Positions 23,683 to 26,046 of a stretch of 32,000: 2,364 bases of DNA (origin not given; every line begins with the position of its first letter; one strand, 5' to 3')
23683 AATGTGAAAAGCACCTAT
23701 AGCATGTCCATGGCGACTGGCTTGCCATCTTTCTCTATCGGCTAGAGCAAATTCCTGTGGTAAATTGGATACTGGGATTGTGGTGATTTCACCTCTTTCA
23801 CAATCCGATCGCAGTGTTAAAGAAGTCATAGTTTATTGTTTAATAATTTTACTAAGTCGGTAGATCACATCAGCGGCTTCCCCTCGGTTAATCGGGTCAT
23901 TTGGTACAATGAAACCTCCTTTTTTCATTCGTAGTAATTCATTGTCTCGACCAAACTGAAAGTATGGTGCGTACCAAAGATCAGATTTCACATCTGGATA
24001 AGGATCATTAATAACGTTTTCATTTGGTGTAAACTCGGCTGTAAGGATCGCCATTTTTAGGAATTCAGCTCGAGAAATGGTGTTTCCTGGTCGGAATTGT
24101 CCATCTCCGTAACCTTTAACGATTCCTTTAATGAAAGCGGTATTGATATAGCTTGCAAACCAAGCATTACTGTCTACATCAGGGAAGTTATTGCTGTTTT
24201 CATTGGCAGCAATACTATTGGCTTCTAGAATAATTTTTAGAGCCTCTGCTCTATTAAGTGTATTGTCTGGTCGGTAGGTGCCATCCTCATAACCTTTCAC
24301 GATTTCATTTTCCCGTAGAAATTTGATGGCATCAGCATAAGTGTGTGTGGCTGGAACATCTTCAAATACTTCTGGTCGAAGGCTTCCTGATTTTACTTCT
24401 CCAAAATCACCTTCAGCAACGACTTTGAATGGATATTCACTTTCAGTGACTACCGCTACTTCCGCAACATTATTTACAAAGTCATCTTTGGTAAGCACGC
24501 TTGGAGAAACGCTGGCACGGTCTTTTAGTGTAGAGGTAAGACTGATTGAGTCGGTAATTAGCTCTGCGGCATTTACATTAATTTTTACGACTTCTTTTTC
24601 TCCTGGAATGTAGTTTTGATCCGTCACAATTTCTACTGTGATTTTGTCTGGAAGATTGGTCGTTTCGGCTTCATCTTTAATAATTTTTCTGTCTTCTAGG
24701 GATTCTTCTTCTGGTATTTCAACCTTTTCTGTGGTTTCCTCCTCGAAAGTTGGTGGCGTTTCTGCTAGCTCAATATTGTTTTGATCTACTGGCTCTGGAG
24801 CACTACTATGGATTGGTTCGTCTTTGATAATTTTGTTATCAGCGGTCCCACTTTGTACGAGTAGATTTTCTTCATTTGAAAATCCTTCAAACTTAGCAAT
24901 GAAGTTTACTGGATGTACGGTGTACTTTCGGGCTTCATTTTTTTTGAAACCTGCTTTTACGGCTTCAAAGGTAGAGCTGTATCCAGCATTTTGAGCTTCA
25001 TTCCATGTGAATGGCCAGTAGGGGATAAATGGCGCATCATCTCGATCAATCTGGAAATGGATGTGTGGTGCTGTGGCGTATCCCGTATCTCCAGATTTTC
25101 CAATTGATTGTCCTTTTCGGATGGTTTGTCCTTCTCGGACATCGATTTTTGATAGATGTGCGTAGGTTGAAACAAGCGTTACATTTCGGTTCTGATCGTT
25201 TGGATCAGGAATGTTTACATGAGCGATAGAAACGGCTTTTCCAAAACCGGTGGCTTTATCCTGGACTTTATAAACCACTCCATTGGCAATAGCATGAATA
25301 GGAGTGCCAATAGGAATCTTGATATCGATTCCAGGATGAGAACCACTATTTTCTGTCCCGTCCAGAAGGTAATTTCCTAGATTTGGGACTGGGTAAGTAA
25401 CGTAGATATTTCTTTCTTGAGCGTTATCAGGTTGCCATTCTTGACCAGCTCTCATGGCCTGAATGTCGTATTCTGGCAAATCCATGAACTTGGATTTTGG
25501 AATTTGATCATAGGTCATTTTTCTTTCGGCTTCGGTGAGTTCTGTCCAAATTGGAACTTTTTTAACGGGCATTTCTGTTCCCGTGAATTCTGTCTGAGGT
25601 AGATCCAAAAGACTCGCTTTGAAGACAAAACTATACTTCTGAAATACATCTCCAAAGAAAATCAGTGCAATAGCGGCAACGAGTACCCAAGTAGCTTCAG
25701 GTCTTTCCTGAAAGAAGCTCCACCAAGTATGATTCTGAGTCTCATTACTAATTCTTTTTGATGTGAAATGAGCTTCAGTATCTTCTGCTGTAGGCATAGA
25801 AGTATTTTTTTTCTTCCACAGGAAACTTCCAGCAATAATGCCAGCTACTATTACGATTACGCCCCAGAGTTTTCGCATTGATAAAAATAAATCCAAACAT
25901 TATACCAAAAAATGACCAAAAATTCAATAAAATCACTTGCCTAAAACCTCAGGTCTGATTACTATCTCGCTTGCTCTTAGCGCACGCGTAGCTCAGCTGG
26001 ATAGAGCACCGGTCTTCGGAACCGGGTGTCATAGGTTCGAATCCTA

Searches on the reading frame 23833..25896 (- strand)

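Call 5: search_protein_families(library=pfam, proteins=[window:23833-25896:-], max_evalue=0.1)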
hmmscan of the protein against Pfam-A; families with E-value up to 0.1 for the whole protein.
window:23833-25896:- (687 aa): 2 families
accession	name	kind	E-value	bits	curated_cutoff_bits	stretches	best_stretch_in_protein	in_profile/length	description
PF00395.25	SLH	-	1.1e-29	102.6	20.8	2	571-612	2-43/44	S-layer homology domain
PF01551.29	Peptidase_M23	-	4.9e-25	88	28.7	1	186-289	2-93/96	Peptidase family M23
